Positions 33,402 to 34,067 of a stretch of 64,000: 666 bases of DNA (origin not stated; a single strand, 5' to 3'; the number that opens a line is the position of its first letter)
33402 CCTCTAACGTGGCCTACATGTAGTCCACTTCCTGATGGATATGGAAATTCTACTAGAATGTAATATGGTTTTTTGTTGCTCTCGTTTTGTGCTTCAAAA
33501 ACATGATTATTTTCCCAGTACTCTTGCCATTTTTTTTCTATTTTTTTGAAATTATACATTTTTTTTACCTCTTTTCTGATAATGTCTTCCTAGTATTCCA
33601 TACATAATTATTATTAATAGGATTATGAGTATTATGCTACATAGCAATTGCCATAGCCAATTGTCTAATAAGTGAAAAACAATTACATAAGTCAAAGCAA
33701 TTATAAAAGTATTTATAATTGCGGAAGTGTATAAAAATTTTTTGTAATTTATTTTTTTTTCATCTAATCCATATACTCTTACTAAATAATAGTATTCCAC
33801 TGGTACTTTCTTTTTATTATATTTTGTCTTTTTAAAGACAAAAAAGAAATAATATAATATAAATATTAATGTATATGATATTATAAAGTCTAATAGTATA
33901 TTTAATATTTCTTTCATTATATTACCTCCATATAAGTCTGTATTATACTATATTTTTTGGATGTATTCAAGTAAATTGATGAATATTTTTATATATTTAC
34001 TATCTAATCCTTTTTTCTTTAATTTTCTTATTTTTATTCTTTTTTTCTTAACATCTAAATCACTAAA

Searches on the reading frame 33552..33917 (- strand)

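Call 5: search_protein_families(library=pfam, proteins=[window:33552-33917:-], max_evalue=1)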
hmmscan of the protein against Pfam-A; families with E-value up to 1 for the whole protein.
window:33552-33917:- (121 aa): 8 families
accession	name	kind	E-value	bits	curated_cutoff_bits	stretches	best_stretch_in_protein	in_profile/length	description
PF03773.19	ArsP_1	-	0.0039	16.8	32.3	1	61-117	89-143/294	Predicted permease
PF14221.11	DUF4330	-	0.035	14.7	27.6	1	8-57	16-70/167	Domain of unknown function (DUF4330)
PF13829.11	DUF4191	-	0.052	13.4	30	1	43-115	9-75/219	Domain of unknown function (DUF4191)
PF06024.17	Orf78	-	0.099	13.4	29.4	1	86-117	63-94/101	Orf78 (ac78)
PF02699.20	YajC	-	0.28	11.5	28.2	1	94-119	2-27/78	Preprotein translocase subunit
PF11990.13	DUF3487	-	0.53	10.5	27.8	1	64-118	27-79/114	Protein of unknown function (DUF3487)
PF04246.17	RseC_MucC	-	0.57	10.5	24.4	0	66-118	66-120/130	Positive regulator of sigma(E), RseC/MucC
PF05545.16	FixQ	-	0.98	9.8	29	1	95-120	12-37/49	Cbb3-type cytochrome oxidase component FixQ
